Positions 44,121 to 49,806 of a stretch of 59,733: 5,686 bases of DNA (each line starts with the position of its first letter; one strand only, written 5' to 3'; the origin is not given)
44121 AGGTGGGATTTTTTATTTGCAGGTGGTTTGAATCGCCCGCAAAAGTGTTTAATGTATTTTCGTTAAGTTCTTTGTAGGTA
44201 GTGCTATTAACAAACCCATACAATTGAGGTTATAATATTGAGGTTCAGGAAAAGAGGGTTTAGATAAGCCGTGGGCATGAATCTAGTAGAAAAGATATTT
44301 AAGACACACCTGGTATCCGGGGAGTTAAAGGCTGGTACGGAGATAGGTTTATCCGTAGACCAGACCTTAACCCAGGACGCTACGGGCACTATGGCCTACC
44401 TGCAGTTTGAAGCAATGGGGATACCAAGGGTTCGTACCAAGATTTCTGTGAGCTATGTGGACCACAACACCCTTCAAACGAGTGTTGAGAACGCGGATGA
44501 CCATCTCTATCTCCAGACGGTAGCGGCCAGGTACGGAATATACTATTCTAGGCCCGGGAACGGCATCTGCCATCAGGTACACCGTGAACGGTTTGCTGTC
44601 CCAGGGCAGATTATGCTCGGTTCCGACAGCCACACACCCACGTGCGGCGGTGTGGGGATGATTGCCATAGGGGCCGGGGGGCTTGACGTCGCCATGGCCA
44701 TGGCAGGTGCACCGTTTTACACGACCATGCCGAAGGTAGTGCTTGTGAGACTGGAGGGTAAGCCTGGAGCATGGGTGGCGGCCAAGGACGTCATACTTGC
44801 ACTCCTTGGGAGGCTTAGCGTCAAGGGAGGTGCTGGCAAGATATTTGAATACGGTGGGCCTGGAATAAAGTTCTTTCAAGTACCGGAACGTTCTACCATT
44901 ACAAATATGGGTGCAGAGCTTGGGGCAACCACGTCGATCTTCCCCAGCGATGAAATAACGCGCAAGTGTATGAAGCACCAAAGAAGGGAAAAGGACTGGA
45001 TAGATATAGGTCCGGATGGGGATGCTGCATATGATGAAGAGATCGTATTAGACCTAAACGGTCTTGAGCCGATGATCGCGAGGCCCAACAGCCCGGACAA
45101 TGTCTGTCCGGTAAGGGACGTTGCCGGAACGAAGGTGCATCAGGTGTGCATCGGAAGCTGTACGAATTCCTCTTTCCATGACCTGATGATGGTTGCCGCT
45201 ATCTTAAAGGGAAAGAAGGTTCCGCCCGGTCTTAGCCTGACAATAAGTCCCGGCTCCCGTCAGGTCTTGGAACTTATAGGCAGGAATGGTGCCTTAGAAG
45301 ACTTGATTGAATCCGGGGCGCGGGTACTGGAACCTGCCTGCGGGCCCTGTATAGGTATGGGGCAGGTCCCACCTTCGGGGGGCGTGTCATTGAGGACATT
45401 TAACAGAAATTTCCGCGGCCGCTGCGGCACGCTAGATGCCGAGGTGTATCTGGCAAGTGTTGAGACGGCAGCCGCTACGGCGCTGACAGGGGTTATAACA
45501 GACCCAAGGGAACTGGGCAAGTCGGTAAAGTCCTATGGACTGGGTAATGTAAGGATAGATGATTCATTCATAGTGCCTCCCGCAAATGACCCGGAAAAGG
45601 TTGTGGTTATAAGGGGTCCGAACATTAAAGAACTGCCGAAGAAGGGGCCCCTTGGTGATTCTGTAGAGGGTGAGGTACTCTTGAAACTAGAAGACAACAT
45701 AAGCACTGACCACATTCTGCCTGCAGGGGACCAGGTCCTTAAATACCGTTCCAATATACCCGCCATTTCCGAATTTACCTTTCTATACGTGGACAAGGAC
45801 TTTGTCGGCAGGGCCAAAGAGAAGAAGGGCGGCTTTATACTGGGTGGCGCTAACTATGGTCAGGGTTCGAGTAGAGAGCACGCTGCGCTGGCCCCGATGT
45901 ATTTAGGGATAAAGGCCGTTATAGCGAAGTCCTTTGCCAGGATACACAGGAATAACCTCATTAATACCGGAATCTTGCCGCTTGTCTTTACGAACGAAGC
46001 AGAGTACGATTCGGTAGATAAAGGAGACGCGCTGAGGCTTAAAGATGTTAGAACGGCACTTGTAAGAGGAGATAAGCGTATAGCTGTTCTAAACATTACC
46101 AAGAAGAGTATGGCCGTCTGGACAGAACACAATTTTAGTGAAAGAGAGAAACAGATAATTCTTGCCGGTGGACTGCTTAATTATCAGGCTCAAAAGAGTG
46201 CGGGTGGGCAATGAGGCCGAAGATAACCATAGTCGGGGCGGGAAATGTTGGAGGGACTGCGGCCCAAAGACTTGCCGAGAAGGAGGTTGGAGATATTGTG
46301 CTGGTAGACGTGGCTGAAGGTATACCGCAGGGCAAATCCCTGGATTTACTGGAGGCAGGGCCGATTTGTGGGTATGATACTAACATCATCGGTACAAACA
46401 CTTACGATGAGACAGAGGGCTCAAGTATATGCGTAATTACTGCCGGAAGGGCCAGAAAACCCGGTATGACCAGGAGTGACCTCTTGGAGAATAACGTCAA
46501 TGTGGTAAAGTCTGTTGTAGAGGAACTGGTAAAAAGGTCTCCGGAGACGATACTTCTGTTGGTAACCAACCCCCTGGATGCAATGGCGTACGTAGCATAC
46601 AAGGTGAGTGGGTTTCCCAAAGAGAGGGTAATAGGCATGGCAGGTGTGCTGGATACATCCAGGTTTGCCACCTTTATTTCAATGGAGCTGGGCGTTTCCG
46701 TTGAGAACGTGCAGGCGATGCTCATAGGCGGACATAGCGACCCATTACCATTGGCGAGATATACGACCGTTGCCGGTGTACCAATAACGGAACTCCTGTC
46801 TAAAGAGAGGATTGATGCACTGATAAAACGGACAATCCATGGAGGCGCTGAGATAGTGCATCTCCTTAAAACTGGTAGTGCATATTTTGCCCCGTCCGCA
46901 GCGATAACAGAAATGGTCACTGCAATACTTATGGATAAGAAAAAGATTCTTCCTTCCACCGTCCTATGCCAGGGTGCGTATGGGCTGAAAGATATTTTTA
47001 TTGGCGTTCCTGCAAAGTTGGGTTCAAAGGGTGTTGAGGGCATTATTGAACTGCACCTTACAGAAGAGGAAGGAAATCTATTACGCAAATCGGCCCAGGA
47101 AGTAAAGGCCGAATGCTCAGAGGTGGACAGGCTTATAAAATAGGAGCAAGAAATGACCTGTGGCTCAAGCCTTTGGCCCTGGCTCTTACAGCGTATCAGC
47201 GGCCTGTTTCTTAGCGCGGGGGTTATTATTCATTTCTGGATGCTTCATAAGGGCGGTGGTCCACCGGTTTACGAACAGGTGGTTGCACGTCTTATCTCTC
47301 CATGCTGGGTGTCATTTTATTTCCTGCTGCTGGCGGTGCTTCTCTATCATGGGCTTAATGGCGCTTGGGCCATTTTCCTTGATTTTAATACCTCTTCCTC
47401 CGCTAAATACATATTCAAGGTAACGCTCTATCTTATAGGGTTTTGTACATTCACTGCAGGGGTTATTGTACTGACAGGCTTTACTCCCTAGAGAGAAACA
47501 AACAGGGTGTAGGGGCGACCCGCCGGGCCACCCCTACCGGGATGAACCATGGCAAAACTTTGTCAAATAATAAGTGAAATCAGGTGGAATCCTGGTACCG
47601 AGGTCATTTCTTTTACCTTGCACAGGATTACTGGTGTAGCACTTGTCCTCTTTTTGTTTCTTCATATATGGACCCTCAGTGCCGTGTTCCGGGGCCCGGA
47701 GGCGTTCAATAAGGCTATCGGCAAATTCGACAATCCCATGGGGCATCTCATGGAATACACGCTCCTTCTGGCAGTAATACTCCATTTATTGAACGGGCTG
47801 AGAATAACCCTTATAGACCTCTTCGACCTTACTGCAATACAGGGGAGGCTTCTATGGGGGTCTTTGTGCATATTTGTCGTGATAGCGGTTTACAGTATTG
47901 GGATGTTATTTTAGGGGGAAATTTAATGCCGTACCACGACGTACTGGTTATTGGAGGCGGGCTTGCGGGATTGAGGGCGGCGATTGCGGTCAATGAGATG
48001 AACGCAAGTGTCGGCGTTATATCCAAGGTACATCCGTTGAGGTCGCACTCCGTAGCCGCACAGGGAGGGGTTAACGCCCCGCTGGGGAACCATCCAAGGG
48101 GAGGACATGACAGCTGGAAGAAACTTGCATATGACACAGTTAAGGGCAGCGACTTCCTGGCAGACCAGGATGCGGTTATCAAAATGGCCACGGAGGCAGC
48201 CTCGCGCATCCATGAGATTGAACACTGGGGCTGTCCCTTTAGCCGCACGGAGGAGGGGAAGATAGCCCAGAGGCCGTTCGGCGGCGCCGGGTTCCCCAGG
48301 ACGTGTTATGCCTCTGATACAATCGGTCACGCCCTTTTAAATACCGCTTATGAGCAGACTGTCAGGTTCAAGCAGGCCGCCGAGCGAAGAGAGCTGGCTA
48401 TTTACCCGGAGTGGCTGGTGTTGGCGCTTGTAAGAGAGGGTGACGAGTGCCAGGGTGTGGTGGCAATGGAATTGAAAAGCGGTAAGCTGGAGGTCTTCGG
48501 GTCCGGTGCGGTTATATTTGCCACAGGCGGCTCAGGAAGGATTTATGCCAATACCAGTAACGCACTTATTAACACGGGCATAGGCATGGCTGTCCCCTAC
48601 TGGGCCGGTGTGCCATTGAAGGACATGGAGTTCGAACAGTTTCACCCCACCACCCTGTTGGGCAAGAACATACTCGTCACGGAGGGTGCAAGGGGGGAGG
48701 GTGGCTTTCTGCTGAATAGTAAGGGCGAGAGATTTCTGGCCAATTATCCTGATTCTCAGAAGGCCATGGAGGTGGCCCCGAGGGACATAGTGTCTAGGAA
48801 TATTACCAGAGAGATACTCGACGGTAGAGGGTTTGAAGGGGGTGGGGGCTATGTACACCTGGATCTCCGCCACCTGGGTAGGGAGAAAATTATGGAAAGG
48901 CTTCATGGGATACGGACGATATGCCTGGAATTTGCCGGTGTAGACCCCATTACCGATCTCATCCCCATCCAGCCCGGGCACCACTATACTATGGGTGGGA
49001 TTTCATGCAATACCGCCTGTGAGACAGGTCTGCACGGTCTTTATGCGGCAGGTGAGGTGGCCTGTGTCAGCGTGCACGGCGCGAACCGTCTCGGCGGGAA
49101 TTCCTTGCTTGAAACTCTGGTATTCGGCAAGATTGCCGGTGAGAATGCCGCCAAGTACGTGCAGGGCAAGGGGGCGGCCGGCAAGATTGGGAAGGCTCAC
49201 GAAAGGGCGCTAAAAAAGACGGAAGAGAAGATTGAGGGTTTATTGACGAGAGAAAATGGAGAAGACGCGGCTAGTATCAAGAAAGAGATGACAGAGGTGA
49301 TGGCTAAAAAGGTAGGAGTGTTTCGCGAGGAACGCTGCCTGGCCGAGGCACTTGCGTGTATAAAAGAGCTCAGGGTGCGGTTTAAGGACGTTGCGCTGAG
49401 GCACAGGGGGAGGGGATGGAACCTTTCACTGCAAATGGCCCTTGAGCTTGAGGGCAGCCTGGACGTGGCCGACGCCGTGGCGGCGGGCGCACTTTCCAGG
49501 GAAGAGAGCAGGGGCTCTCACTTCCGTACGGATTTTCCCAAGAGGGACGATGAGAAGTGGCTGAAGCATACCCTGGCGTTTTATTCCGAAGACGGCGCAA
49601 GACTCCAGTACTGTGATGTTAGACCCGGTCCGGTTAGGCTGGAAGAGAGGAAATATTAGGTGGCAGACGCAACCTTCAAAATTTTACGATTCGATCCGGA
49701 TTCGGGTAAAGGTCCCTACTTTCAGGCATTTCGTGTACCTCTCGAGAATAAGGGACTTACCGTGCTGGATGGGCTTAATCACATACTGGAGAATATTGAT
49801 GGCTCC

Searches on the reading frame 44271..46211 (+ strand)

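Call 48: search_protein_families(library=pfam, proteins=[window:44271-46211:+], max_evalue=0.00001)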
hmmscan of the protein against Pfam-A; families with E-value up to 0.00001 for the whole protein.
window:44271-46211:+ (647 aa): 2 families
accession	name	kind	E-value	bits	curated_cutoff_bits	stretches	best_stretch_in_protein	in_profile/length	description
PF00330.25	Aconitase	-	1e-106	358.2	28.7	1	7-407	1-463/463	Aconitase family (aconitate hydratase)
PF00694.25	Aconitase_C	-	2.9e-24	86.3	22.8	1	522-575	77-130/131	Aconitase C-terminal domain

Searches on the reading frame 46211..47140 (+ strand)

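Call 48: search_protein_families(library=pfam, proteins=[window:46211-47140:+], max_evalue=0.00001)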
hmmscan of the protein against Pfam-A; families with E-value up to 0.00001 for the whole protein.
window:46211-47140:+ (310 aa): 2 families
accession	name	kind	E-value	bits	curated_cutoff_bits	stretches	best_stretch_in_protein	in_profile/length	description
PF00056.29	Ldh_1_N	-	1.1e-37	129.7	27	1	4-142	2-141/141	lactate/malate dehydrogenase, NAD binding domain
PF02866.23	Ldh_1_C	-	1.6e-29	103.6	22.6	1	147-305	3-170/174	lactate/malate dehydrogenase, alpha/beta C-terminal domain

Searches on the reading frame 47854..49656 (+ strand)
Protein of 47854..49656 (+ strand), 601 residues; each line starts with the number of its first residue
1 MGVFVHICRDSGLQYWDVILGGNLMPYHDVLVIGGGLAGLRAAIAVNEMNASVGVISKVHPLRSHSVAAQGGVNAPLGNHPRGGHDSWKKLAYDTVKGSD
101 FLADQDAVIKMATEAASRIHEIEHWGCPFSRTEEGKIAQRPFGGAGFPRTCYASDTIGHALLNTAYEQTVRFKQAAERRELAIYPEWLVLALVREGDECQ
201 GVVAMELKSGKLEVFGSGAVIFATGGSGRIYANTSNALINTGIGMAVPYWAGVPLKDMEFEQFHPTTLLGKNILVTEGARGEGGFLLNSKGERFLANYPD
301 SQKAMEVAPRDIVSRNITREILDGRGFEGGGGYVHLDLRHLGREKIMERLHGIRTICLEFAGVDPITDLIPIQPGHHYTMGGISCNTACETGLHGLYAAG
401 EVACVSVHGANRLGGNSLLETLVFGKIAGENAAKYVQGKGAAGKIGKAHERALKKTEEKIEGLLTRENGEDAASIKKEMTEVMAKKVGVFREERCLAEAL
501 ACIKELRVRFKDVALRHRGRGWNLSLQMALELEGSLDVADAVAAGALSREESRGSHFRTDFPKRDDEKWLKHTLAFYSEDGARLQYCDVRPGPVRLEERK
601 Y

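Call 48: search_protein_families(library=pfam, proteins=[window:47854-49656:+], max_evalue=0.00001)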
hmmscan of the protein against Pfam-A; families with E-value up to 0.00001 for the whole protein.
window:47854-49656:+ (601 aa): 4 families
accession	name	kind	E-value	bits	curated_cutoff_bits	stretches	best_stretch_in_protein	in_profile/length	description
PF00890.30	FAD_binding_2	-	5.1e-101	339.3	20.4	1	29-418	1-414/414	FAD binding domain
PF02910.25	Succ_DH_flav_C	-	1.4e-38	132.2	20.8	1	477-601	2-130/130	Fumarate reductase flavoprotein C-term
PF07992.20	Pyr_redox_2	-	5.5e-07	29.7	26.1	0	28-57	1-30/291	Pyridine nucleotide-disulphide oxidoreductase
PF03486.20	HI0933_like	-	1.7e-06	28.1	50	0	28-74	1-48/244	HI0933-like protein Rossmann domain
